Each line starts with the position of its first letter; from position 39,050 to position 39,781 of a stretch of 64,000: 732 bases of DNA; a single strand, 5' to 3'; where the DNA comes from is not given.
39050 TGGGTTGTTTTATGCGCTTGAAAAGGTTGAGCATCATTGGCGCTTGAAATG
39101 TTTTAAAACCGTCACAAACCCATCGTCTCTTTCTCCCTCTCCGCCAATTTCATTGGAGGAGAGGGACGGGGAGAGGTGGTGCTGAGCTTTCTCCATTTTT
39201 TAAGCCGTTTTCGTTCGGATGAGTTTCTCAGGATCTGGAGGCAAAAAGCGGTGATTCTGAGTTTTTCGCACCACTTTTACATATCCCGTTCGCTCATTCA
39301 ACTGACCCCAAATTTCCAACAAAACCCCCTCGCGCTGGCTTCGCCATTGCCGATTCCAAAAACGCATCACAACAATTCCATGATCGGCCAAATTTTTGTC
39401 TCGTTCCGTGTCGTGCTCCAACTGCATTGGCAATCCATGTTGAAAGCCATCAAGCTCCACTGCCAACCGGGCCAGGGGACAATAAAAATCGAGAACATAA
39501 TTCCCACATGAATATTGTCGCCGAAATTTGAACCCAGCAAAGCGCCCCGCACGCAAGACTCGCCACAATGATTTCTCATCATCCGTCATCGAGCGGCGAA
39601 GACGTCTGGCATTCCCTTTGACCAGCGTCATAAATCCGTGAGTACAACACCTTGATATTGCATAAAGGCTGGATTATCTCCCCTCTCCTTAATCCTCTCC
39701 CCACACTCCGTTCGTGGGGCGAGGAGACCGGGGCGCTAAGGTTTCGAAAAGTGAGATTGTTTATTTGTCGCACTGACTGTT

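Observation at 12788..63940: Mosaic (BIME-like) hairpin-repeat family fills eight intergenic arrays, about 5.8 kb or 9% of the window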

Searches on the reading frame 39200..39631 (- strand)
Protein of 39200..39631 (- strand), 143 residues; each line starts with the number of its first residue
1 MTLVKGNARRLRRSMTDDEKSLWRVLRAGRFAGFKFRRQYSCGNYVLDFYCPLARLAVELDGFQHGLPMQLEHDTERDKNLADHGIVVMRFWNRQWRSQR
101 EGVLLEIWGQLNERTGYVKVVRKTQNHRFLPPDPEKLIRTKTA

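Call 71: search_protein_families(library=pfam, proteins=[window:39200-39631:-], max_evalue=0.01)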
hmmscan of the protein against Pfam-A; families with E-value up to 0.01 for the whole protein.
window:39200-39631:- (143 aa): 2 families
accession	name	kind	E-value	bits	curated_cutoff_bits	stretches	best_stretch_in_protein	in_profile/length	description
PF04480.18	DUF559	-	7e-34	116.4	20.6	1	5-111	4-108/109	Protein of unknown function (DUF559)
PF18741.7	MTES_1575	-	1.1e-10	41.9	38.2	1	30-111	10-96/96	REase_MTES_1575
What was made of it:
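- Checked: However, an intact DUF559 endonuclease gene at 39200-39631(-) lies between two arrays and was overlooked (call 71).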

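Call 74: find_homologous_proteins(query=window:39200-39631:-, max_evalue=1e-20)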
Query window:39200-39631:- (143 aa): 691 proteins with E <= 1e-20 among 797 candidates; the best 120 are listed.
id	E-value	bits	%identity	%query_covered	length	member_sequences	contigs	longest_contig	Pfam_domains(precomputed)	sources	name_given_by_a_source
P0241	1.0e-91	322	99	100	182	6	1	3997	PF04480.19,PF18741.8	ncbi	-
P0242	8.4e-63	229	71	97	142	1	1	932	PF04480.19,PF18741.8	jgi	jgi:very-short-patch-repair endonuclease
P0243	4.8e-60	220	69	95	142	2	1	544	PF04480.19,PF18741.8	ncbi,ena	-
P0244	1.7e-59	218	72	92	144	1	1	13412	PF04480.19,PF18741.8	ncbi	-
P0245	7.0e-59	216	67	97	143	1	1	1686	PF04480.19,PF18741.8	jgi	-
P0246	1.5e-58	215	71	93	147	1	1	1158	PF04480.19,PF18741.8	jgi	-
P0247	3.8e-58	214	71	93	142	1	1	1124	PF04480.19,PF18741.8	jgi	jgi:very-short-patch-repair endonuclease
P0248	1.7e-57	211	68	94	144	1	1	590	PF04480.19,PF18741.8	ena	-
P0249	1.8e-57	211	70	92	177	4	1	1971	PF04480.19,PF18741.8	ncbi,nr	ncbi:MAG TPA: DUF559 domain-containing protein [Candidatus Binatia bacterium]|nr:DUF559 domain-conta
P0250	2.6e-57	211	66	96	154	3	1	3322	PF04480.19,PF18741.8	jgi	jgi:very-short-patch-repair endonuclease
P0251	5.5e-57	210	70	93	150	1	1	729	PF04480.19,PF18741.8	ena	-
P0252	6.4e-57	210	68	93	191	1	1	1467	PF04480.19,PF18741.8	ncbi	-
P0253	8.1e-57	209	68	93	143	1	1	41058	PF04480.19,PF18741.8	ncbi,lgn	-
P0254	9.7e-57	209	69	93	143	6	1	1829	PF04480.19,PF18741.8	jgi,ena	-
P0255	1.1e-56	209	68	95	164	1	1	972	PF04480.19,PF18741.8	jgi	jgi:very-short-patch-repair endonuclease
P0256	1.4e-56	208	68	93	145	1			PF04480.19,PF18741.8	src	-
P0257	1.5e-56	208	70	92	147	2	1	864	PF04480.19,PF18741.8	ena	-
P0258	1.6e-56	208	70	92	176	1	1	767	PF04480.19,PF18741.8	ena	-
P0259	2.3e-56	208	68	94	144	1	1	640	PF04480.19,PF18741.8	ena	-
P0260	2.5e-56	208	70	92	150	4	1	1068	PF04480.19,PF18741.8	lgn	-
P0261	2.6e-56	208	67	94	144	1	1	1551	PF04480.19,PF18741.8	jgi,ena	-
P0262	3.6e-56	207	70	92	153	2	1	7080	PF04480.19,PF18741.8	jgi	-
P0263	3.8e-56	207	65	97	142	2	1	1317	PF04480.19,PF18741.8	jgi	-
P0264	4.5e-56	207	66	93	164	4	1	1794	PF04480.19,PF18741.8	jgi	jgi:very-short-patch-repair endonuclease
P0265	4.6e-56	207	65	95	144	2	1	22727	PF04480.19,PF18741.8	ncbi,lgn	-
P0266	4.6e-56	207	70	92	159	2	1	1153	PF04480.19,PF18741.8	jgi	jgi:ATP-dependent helicase HrpA/adenine-specific DNA-methyltransferase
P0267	5.1e-56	207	70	93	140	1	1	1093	PF04480.19,PF18741.8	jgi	jgi:very-short-patch-repair endonuclease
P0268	5.6e-56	206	68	93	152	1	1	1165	PF04480.19,PF18741.8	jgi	jgi:very-short-patch-repair endonuclease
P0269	5.9e-56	206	65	96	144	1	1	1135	PF04480.19,PF18741.8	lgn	-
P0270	6.8e-56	206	66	94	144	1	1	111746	PF04480.19,PF18741.8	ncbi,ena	-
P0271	6.9e-56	206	67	94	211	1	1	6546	PF04480.19,PF18741.8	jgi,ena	-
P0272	7.8e-56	206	65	99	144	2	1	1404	PF04480.19,PF18741.8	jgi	jgi:very-short-patch-repair endonuclease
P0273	8.1e-56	206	67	94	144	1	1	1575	PF04480.19,PF18741.8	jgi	jgi:very-short-patch-repair endonuclease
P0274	9.6e-56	206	67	94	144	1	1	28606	PF04480.19,PF18741.8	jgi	jgi:very-short-patch-repair endonuclease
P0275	1.1e-55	206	66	93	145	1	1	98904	PF04480.19,PF18741.8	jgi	jgi:very-short-patch-repair endonuclease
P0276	1.1e-55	206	66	93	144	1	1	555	PF04480.19,PF18741.8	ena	-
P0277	1.3e-55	205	69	93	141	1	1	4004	PF04480.19,PF18741.8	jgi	jgi:ATP-dependent helicase HrpA/adenine-specific DNA-methyltransferase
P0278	1.4e-55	205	66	94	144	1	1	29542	PF04480.19,PF18741.8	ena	-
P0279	1.5e-55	205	69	92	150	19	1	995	PF04480.19,PF18741.8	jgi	jgi:ATP-dependent helicase HrpA/adenine-specific DNA-methyltransferase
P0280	1.5e-55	205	67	94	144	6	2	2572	PF04480.19,PF18741.8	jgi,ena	-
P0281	1.9e-55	205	68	94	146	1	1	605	PF04480.19,PF18741.8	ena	-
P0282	2.0e-55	205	68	93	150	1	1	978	PF04480.19,PF18741.8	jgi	jgi:very-short-patch-repair endonuclease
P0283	2.0e-55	205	68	92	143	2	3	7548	PF04480.19,PF18741.8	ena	-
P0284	2.1e-55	205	66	93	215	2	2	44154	PF04480.19,PF18741.8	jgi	jgi:very-short-patch-repair endonuclease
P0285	2.1e-55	205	67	92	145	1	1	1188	PF04480.19,PF18741.8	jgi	-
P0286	2.2e-55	205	69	92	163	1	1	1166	PF04480.19,PF18741.8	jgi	jgi:ATP-dependent helicase HrpA/adenine-specific DNA-methyltransferase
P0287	2.4e-55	204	67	94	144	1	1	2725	PF04480.19,PF18741.8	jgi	jgi:very-short-patch-repair endonuclease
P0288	2.4e-55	204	69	92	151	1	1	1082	PF04480.19,PF18741.8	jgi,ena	-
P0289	2.5e-55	204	69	92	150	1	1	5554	PF04480.19,PF18741.8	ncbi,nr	ncbi:MAG: DUF559 domain-containing protein [Verrucomicrobia bacterium]|nr:DUF559 domain-containing p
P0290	3.3e-55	204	69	92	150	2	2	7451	PF04480.19,PF18741.8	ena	-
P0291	3.3e-55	204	68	92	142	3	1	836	PF04480.19,PF18741.8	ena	-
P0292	3.5e-55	204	67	94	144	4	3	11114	PF04480.19,PF18741.8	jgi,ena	-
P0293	3.7e-55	204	66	94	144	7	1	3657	PF04480.19,PF18741.8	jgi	jgi:very-short-patch-repair endonuclease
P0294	4.0e-55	204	65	94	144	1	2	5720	PF04480.19,PF18741.8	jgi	jgi:very-short-patch-repair endonuclease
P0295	5.3e-55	203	64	94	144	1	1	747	PF04480.19,PF18741.8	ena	-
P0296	5.4e-55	203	64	94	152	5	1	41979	PF04480.19,PF18741.8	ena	-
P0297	5.5e-55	203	68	94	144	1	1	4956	PF04480.19,PF18741.8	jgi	jgi:ATP-dependent helicase HrpA/adenine-specific DNA-methyltransferase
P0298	5.9e-55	203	66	94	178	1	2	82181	PF04480.19,PF18741.8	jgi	jgi:very-short-patch-repair endonuclease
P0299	6.6e-55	203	65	94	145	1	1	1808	PF04480.19,PF18741.8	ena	-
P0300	6.7e-55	203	64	94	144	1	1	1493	PF04480.19,PF18741.8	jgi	jgi:very-short-patch-repair endonuclease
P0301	6.8e-55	203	67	93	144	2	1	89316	PF04480.19,PF18741.8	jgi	jgi:ATP-dependent helicase HrpA/adenine-specific DNA-methyltransferase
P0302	7.1e-55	203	68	92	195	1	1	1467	PF04480.19,PF18741.8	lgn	-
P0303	7.9e-55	203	67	94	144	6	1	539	PF04480.19,PF18741.8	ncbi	-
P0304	9.2e-55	203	64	94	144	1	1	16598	PF04480.19,PF18741.8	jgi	jgi:very-short-patch-repair endonuclease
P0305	9.2e-55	203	65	95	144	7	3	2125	PF04480.19,PF18741.8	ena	-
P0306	1.1e-54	202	66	94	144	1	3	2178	PF04480.19,PF18741.8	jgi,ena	jgi:very-short-patch-repair endonuclease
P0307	1.1e-54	202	67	94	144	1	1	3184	PF04480.19,PF18741.8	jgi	-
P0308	1.1e-54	202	66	94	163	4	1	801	PF04480.19,PF18741.8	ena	-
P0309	1.1e-54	202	65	93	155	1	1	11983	PF04480.19,PF18741.8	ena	-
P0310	1.1e-54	202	66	94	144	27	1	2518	PF04480.19,PF18741.8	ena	-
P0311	1.3e-54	202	69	92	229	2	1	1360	PF04480.19,PF18741.8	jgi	jgi:ATP-dependent helicase HrpA/adenine-specific DNA-methyltransferase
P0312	1.3e-54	202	64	98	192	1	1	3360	PF04480.19,PF18741.8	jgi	jgi:ATP-dependent helicase HrpA/adenine-specific DNA-methyltransferase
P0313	1.3e-54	202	66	94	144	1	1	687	PF04480.19,PF18741.8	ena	-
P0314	1.4e-54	202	65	93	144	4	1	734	PF04480.19,PF18741.8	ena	-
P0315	1.4e-54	202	64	94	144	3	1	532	PF04480.19,PF18741.8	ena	-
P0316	1.5e-54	202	66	94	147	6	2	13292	PF04480.19,PF18741.8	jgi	-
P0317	1.7e-54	202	68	93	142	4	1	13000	PF04480.19,PF18741.8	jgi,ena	-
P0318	1.8e-54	202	66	94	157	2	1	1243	PF04480.19,PF18741.8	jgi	jgi:ATP-dependent helicase HrpA/adenine-specific DNA-methyltransferase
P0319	2.3e-54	201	66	94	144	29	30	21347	PF04480.19,PF18741.8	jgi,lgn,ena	jgi:very-short-patch-repair endonuclease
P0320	2.7e-54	201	64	97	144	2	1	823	PF04480.19,PF18741.8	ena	-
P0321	3.0e-54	201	62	97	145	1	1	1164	PF04480.19,PF18741.8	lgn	-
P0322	3.2e-54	201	64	94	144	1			PF04480.19,PF18741.8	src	-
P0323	3.2e-54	201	66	93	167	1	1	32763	PF04480.19,PF18741.8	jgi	jgi:very-short-patch-repair endonuclease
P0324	3.3e-54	201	65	94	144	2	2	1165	PF04480.19,PF18741.8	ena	-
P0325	3.4e-54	201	69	92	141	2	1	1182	PF04480.19,PF18741.8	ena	-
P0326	3.4e-54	201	65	94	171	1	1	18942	PF04480.19,PF18741.8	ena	-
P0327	3.7e-54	201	66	95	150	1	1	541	PF04480.19,PF18741.8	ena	-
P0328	4.1e-54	200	67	92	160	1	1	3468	PF04480.19,PF18741.8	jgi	jgi:ATP-dependent helicase HrpA/adenine-specific DNA-methyltransferase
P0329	4.2e-54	200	65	93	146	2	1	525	PF04480.19,PF18741.8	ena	-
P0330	4.3e-54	200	66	93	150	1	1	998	PF04480.19,PF18741.8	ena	-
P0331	4.4e-54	200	65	93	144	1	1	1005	PF04480.19,PF18741.8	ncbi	-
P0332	4.5e-54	200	65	96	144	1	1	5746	PF04480.19,PF18741.8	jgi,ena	-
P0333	4.6e-54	200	66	92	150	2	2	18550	PF04480.19,PF18741.8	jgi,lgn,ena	jgi:ATP-dependent helicase HrpA/adenine-specific DNA-methyltransferase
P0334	5.1e-54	200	69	92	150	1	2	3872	PF04480.19,PF18741.8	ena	-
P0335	5.2e-54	200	66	94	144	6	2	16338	PF04480.19,PF18741.8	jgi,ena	-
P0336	5.3e-54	200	69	92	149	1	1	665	PF04480.19,PF18741.8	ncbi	-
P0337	5.6e-54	200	67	92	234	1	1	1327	PF04480.19,PF18741.8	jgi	-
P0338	6.0e-54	200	65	91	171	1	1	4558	PF04480.19,PF18741.8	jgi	jgi:Uncharacterized protein conserved in bacteria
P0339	6.2e-54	200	65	89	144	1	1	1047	PF04480.19,PF18741.8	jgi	jgi:very-short-patch-repair endonuclease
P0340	6.3e-54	200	66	94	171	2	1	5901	PF04480.19,PF18741.8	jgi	jgi:very-short-patch-repair endonuclease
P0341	6.3e-54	200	65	94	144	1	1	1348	PF04480.19,PF18741.8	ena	-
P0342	6.5e-54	200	65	93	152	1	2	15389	PF04480.19,PF18741.8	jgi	jgi:very-short-patch-repair endonuclease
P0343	6.8e-54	200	67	92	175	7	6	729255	PF04480.19,PF18741.8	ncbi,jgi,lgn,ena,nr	ncbi:MAG TPA: DUF559 domain-containing protein [Verrucomicrobiota bacterium]|nr:DUF559 domain-contai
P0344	7.1e-54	200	64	95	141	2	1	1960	PF04480.19,PF18741.8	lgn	-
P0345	7.4e-54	200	64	94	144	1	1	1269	PF04480.19,PF18741.8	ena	-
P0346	7.4e-54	200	66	92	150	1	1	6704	PF04480.19,PF18741.8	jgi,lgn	-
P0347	7.5e-54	200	67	92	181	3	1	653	PF04480.19,PF18741.8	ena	-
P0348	8.0e-54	199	67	92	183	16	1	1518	PF04480.19,PF18741.8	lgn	-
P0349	8.3e-54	199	66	94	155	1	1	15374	PF04480.19,PF18741.8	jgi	jgi:ATP-dependent helicase HrpA/adenine-specific DNA-methyltransferase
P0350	8.4e-54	199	67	92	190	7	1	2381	PF04480.19,PF18741.8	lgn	-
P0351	8.5e-54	199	66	92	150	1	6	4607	PF04480.19,PF18741.8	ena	-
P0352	8.7e-54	199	66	94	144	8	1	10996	PF04480.19,PF18741.8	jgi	jgi:very-short-patch-repair endonuclease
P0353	9.5e-54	199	64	94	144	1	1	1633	PF04480.19,PF18741.8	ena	-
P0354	9.7e-54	199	66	94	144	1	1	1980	PF04480.19,PF18741.8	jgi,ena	-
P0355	9.8e-54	199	63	94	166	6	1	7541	PF04480.19,PF18741.8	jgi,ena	jgi:very-short-patch-repair endonuclease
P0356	1.0e-53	199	66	94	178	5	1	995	PF04480.19,PF18741.8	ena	-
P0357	1.0e-53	199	65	93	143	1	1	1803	PF04480.19,PF18741.8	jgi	jgi:ATP-dependent helicase HrpA/adenine-specific DNA-methyltransferase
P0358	1.1e-53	199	63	94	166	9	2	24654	PF04480.19,PF18741.8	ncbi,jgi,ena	jgi:hypothetical protein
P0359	1.1e-53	199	65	93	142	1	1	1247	PF04480.19,PF18741.8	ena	-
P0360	1.1e-53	199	67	92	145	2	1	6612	PF04480.19,PF18741.8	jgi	-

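Call 75: find_encoding_contigs(protein=P0241, flank=5000, max_places=10)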
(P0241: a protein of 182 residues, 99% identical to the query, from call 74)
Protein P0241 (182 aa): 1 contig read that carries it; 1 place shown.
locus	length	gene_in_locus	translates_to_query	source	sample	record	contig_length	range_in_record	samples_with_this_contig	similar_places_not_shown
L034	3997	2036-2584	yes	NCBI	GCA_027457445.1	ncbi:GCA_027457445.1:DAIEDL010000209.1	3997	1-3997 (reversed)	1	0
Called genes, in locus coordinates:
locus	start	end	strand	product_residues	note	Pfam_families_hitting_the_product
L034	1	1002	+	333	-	?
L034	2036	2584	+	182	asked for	PF04480:DUF559, PF18741:MTES_1575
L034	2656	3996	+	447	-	?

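Call 78: find_encoding_contigs(protein=P0343, flank=4000, max_places=10)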
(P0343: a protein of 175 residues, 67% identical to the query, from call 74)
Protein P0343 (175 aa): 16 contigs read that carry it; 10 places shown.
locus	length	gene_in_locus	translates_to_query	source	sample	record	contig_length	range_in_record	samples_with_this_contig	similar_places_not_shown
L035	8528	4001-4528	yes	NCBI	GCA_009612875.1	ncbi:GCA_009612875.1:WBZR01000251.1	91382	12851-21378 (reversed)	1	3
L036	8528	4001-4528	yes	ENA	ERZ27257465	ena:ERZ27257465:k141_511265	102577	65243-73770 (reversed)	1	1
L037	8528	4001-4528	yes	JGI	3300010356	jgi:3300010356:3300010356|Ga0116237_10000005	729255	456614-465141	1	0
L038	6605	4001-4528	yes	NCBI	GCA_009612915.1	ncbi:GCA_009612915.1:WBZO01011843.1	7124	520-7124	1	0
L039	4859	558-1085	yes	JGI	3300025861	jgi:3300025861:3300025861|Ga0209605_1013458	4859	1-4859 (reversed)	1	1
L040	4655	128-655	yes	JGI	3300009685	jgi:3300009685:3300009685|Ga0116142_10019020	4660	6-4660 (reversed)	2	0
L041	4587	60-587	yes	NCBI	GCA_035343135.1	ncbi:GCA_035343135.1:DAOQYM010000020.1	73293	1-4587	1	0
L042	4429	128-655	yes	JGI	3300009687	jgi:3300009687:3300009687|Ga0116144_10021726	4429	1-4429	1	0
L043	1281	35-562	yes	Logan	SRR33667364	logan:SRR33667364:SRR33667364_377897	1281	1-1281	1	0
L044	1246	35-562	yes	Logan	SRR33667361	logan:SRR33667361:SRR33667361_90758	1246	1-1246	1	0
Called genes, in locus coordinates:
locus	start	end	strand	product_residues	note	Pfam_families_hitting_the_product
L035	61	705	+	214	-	-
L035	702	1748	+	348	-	PF13310:Virulence_RhuM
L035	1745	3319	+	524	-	PF07669:Eco57I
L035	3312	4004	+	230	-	-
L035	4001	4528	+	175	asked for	PF04480:DUF559, PF18741:MTES_1575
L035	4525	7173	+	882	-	PF10544:T5orf172 (weak)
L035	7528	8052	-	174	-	PF13744:HTH_37 (weak), PF01381:HTH_3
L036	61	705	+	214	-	-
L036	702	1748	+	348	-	PF13310:Virulence_RhuM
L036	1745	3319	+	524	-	PF07669:Eco57I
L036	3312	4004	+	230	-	-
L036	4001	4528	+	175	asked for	PF04480:DUF559, PF18741:MTES_1575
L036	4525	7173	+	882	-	PF10544:T5orf172 (weak)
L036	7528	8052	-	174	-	PF13744:HTH_37 (weak), PF01381:HTH_3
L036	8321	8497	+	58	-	-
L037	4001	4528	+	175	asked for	PF04480:DUF559, PF18741:MTES_1575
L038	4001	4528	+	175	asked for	PF04480:DUF559, PF18741:MTES_1575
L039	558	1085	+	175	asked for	PF04480:DUF559, PF18741:MTES_1575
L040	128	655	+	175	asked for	PF04480:DUF559, PF18741:MTES_1575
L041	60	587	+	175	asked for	PF04480:DUF559, PF18741:MTES_1575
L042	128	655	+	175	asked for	PF04480:DUF559, PF18741:MTES_1575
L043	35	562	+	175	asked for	PF04480:DUF559, PF18741:MTES_1575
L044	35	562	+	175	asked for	PF04480:DUF559, PF18741:MTES_1575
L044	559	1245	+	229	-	?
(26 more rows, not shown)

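Call 80: find_encoding_contigs(protein=P0244, flank=6000, max_places=5)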
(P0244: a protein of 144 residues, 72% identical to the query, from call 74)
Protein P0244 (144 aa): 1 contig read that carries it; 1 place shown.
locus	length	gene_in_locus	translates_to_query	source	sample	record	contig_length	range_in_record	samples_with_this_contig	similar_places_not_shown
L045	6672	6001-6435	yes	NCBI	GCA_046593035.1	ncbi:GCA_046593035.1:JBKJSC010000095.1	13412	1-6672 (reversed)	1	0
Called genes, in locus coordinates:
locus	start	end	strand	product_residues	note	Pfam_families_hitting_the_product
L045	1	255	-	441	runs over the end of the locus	PF01882:DUF58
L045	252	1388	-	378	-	PF20030:bpMoxR, PF00004:AAA, PF07726:AAA_3, PF07728:AAA_5, PF17863:AAA_lid_2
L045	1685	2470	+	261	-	PF07596:SBP_bac_10 (faint)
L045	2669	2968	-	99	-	PF07876:Dabb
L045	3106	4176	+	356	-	PF00154:RecA_N, PF08423:Rad51, PF06745:ATPase (faint), PF27531:MT3502_N (weak), PF21096:RecA_C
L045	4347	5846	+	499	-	PF07995:GSDH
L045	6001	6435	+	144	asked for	PF04480:DUF559, PF18741:MTES_1575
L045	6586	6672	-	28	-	?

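Call 82: search_dna_similar(query=window:39203-39631:-, collection=plasmids, mode=protein, max_evalue=1e-15, max_rows=40)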
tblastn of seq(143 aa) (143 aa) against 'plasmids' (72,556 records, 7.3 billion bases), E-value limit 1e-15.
Records with a match: 2; places in all: 2; records where one place covers at least 80% of the query: 0.
Best place of each record, by identity: <60% 2.
By first word of the organism name: Escherichia 2.
By predicted mobility (MOB-suite, as given by PLSDB): non-mobilizable 2.
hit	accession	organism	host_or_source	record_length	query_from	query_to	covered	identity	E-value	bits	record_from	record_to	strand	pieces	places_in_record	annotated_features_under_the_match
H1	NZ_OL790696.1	Escherichia coli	-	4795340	4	115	78%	48.2%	2e-16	82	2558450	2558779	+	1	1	none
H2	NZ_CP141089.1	Escherichia coli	Homo sapiens,Infected Human Urine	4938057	1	112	78%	48.2%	3e-16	81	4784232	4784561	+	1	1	none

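Call 96: find_related_loci(query=A3, collection=viral_contigs, flank=3000)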
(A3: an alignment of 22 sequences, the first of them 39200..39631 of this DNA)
Query A3 (143 aa) in viral_contigs; peptide patterns used: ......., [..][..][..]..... (x = any residue, [..] = any of these).
30 stretches matched a pattern; 1 encode a relative of the query (tblastn E <= 1e-3); 1 distinct loci.
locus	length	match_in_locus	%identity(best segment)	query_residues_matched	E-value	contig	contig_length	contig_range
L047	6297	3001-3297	35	8-107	6e-16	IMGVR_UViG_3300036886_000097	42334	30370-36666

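Call 98: search_solved_structures(query=A3, max_evalue=0.01)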
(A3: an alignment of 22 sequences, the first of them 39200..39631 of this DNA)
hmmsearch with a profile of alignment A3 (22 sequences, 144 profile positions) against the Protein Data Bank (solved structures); distinct sequences matched with E-value up to 0.01: 1.
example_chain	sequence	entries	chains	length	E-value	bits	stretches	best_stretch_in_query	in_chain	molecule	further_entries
3hrl_A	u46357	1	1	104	9.9e-31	109.6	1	14-112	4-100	Endonuclease-Like Protein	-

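Call 103: search_dna_similar(query=window:39203-39631:-, collection=phages, mode=protein, max_evalue=1e-8, max_rows=20)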
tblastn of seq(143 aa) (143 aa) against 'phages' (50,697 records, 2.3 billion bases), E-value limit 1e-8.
Records with a match: 2; places in all: 2; records where one place covers at least 80% of the query: 0.
Best place of each record, by identity: <60% 2.
By first word of the organism name: Bacteriophage 2.
By host as written in the record: - 2.
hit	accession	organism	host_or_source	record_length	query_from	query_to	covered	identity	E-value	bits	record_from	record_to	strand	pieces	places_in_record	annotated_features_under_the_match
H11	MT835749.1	Bacteriophage sp.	human fecal samples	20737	8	114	75%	39.3%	2e-10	63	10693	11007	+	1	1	record has no annotation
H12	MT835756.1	Bacteriophage sp.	human fecal samples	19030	8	114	75%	36.4%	8e-10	61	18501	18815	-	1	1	record has no annotation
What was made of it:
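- Tried and rejected: Phage genomes: only two weak DUF559 hits, not followed (call 103).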
